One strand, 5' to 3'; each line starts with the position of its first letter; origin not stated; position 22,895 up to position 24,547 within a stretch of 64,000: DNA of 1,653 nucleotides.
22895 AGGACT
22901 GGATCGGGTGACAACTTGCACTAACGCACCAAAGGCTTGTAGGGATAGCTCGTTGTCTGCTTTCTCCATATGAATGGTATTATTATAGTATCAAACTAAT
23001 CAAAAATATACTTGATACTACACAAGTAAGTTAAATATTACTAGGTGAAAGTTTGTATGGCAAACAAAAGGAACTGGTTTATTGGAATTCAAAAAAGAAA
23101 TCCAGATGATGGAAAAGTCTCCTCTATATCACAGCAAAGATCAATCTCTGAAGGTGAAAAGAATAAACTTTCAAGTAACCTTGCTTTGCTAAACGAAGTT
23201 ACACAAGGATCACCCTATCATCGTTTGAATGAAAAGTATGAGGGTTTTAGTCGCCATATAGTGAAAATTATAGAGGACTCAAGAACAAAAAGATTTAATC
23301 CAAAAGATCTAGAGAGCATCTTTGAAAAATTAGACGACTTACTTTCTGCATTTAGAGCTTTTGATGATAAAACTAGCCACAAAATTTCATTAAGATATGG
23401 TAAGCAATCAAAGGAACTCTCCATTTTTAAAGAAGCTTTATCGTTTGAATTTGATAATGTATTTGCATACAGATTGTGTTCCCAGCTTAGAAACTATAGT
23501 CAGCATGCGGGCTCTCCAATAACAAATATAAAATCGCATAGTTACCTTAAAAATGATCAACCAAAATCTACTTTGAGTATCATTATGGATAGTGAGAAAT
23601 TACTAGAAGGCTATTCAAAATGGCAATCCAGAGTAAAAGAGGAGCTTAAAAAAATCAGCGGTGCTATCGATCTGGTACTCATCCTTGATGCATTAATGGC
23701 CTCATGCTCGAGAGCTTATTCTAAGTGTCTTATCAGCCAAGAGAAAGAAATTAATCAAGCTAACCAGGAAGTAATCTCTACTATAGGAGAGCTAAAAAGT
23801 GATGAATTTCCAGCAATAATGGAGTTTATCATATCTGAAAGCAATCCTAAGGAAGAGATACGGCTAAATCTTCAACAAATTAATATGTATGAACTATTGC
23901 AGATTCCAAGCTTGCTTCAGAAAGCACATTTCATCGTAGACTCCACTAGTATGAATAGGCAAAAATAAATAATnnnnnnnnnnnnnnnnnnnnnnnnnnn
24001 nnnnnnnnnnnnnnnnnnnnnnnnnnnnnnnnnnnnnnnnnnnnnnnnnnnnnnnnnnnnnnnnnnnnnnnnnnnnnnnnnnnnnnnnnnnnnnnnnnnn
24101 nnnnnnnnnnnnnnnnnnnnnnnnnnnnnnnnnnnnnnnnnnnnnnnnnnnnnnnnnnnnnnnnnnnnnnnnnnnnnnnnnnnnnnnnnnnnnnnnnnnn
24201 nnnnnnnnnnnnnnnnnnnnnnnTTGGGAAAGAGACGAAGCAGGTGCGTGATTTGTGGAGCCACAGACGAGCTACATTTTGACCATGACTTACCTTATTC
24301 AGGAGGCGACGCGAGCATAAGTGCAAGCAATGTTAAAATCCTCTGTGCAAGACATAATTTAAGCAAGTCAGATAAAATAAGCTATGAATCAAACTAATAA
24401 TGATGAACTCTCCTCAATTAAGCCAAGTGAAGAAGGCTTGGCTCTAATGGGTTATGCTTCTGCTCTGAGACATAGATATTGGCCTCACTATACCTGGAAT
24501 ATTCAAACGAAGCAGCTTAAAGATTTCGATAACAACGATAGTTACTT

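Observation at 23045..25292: Candidate novel defence cassette: two ~300-aa R-x4-H (HEPN-like) proteins flanking an HNH nuclease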

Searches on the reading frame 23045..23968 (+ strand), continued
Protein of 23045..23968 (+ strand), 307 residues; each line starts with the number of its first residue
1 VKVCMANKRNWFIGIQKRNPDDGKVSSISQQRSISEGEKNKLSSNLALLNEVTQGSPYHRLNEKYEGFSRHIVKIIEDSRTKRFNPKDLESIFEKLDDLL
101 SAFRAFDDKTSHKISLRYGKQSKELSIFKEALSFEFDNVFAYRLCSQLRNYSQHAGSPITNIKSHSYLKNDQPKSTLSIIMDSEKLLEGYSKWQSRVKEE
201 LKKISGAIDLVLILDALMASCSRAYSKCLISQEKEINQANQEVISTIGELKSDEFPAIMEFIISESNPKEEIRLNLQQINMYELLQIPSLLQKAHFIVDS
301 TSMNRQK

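Call 81: get_annotated_region(hit=H13, flank=5000)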
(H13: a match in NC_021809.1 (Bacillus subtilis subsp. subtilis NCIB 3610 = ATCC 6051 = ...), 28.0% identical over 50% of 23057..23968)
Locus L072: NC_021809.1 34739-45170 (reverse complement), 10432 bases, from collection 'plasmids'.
description: Bacillus subtilis subsp. subtilis NCIB 3610 = ATCC 6051 = DSM 10 plasmid pBS32, complete sequence
organism: Bacillus subtilis subsp. subtilis NCIB 3610 = ATCC 6051 = DSM 10 (NCBI taxid 535026)
taxonomy: Bacteria; Bacillota; Bacilli; Bacillales; Bacillaceae; Bacillus; Bacillus subtilis; Bacillus subtilis subsp. subtilis NCIB 3610 = ATCC 6051 = DSM 10
host: -; source: -; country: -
typing (MOB-suite, as given by PLSDB): non-mobilizable; replicon rep_cluster_1454
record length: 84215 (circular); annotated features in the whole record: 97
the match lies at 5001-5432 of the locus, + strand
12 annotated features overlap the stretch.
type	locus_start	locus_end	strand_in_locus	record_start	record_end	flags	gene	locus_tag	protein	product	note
CDS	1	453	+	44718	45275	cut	-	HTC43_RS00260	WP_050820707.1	site-specific integrase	-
CDS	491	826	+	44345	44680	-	-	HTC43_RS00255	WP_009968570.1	hypothetical protein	-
CDS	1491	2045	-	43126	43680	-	-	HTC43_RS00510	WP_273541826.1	3D domain-containing protein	GO:0009254 - peptidoglycan turnover [Evidence IEA]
CDS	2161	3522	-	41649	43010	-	-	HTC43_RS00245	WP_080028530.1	hypothetical protein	-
CDS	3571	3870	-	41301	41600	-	-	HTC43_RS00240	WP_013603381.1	hypothetical protein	-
CDS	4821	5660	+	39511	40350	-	-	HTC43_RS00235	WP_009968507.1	hypothetical protein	-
CDS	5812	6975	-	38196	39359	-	-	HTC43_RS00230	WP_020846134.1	tetratricopeptide repeat protein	-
CDS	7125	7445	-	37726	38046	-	-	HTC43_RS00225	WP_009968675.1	hypothetical protein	-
CDS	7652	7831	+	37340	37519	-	-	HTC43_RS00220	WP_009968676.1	hypothetical protein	-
CDS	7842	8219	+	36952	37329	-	-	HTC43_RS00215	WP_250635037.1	HNH endonuclease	-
CDS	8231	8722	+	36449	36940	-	-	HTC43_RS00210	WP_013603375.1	phage terminase small subunit P27 family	-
CDS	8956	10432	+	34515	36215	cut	-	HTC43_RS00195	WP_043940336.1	terminase TerL endonuclease subunit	-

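Call 82: get_annotated_region(hit=H1, flank=5000)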
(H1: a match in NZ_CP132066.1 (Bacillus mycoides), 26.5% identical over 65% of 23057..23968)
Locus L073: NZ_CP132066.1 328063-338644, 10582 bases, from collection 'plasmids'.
description: Bacillus mycoides strain PAMC 29538 plasmid unnamed1, complete sequence
organism: Bacillus mycoides (NCBI taxid 1405)
taxonomy: Bacteria; Bacillota; Bacilli; Bacillales; Bacillaceae; Bacillus; Bacillus mycoides
host: -; source: whole organism,soil; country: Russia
typing (MOB-suite, as given by PLSDB): non-mobilizable; replicon rep_cluster_125
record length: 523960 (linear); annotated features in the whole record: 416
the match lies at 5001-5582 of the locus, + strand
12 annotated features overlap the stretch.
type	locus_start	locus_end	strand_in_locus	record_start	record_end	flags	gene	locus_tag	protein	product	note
CDS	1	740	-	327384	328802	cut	-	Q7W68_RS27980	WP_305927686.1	right-handed parallel beta-helix repeat-containing protein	-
CDS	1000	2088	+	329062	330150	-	-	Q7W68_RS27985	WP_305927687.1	hypothetical protein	-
CDS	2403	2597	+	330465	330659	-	-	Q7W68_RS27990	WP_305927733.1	hypothetical protein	-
CDS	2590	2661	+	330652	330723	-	-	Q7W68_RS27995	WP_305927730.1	hypothetical protein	-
CDS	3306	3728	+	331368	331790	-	-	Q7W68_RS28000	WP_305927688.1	hypothetical protein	-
CDS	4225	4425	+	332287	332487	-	-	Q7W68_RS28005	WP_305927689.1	hypothetical protein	-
CDS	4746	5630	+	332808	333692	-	-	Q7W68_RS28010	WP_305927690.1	hypothetical protein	-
CDS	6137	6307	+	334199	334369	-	-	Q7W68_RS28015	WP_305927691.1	hypothetical protein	-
CDS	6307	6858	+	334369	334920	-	-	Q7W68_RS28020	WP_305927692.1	ABC-three component system protein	-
CDS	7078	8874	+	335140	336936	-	-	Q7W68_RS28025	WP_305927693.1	DUF2326 domain-containing protein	-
CDS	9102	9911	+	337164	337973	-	-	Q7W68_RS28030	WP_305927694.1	hypothetical protein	-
CDS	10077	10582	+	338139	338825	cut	-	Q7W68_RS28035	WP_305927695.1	hypothetical protein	-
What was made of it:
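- An ABC-three-component system on a Bacillus plasmid (call 82).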

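Call 84: search_protein_families(library=padloc, alignment_id=A7, max_evalue=0.001)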
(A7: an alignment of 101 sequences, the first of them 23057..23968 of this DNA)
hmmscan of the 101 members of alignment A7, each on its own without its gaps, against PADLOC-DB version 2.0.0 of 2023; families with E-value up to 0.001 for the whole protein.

A. member 1, window:23057-23968:+ (303 aa): 0 families

B. families by the number of members that match (of 101 scanned): 1 family
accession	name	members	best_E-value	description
PDLC00080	GajA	1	0.00063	AAA ATPase domain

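Call 85: search_protein_families(library=ncbifam, alignment_id=A7, max_evalue=0.001)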
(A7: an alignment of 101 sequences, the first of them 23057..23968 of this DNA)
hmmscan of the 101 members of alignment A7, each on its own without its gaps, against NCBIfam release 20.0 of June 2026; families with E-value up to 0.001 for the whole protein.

A. member 1, window:23057-23968:+ (303 aa): 0 families

B. families by the number of members that match (of 101 scanned): 0 families

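Call 97: find_related_loci(query=A2, collection=viral_contigs, flank=6000)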
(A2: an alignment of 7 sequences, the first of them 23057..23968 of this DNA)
Query A2 (303 aa) in viral_contigs; peptide patterns used: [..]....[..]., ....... (x = any residue, [..] = any of these).
81 stretches matched a pattern, but none encodes a relative of the query by tblastn (E <= 1e-3).

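Call 99: find_related_loci(query=A4, collection=viral_contigs, flank=5000)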
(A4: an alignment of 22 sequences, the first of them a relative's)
Query A4 (231 aa) in viral_contigs; peptide patterns used: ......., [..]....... (x = any residue, [..] = any of these).
12 stretches matched a pattern, but none encodes a relative of the query by tblastn (E <= 1e-3).

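Call 100: search_dna_similar(query=L001:6692-7384:+, collection=plasmids, mode=protein, max_evalue=1e-10, max_rows=12)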
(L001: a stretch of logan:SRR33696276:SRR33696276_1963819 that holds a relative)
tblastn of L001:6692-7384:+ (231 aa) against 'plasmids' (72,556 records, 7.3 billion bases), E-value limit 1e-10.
Records with a match: 2; places in all: 2; records where one place covers at least 80% of the query: 0.
Best place of each record, by identity: <60% 2.
By first word of the organism name: Deinococcus 2.
By predicted mobility (MOB-suite, as given by PLSDB): non-mobilizable 2.
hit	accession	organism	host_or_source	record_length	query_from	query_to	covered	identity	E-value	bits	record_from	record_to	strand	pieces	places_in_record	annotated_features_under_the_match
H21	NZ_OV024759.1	Deinococcus radiodurans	-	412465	167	230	28%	56.3%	1e-13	76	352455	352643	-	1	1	TerD family protein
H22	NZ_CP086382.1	Deinococcus radiophilus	Harpadon nehereus,cell culture,2 Mrad ...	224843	167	230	28%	53.1%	3e-12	73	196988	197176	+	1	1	TerD family protein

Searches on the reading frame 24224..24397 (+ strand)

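Call 3: search_protein_families(library=pfam, proteins=[window:24224-24397:+], max_evalue=1)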
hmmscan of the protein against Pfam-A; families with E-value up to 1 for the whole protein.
window:24224-24397:+ (57 aa): 2 families
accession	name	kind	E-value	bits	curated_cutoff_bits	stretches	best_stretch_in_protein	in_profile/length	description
PF01844.29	HNH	-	0.0016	19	21.4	1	8-50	1-46/47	HNH endonuclease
PF14279.12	HNH_5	-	0.0035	17.7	27.5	1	8-52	1-47/56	HNH endonuclease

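Call 4: search_protein_families(library=padloc, proteins=[window:24224-24397:+], max_evalue=1)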
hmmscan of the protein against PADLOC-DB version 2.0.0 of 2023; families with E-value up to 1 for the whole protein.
window:24224-24397:+ (57 aa): 4 families
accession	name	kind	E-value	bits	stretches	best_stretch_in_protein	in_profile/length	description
PDLC04266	PDC-M01B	-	0.00039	18.1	1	4-53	93-143/281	-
PDLC03418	REase_II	-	0.0022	15.2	1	5-51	324-372/372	Type II restriction enzyme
PDLC04248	PDC-M01B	-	0.012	13.5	1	3-54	32-84/216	-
PDLC04251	PDC-M01B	-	0.015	12.7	1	6-55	99-149/279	-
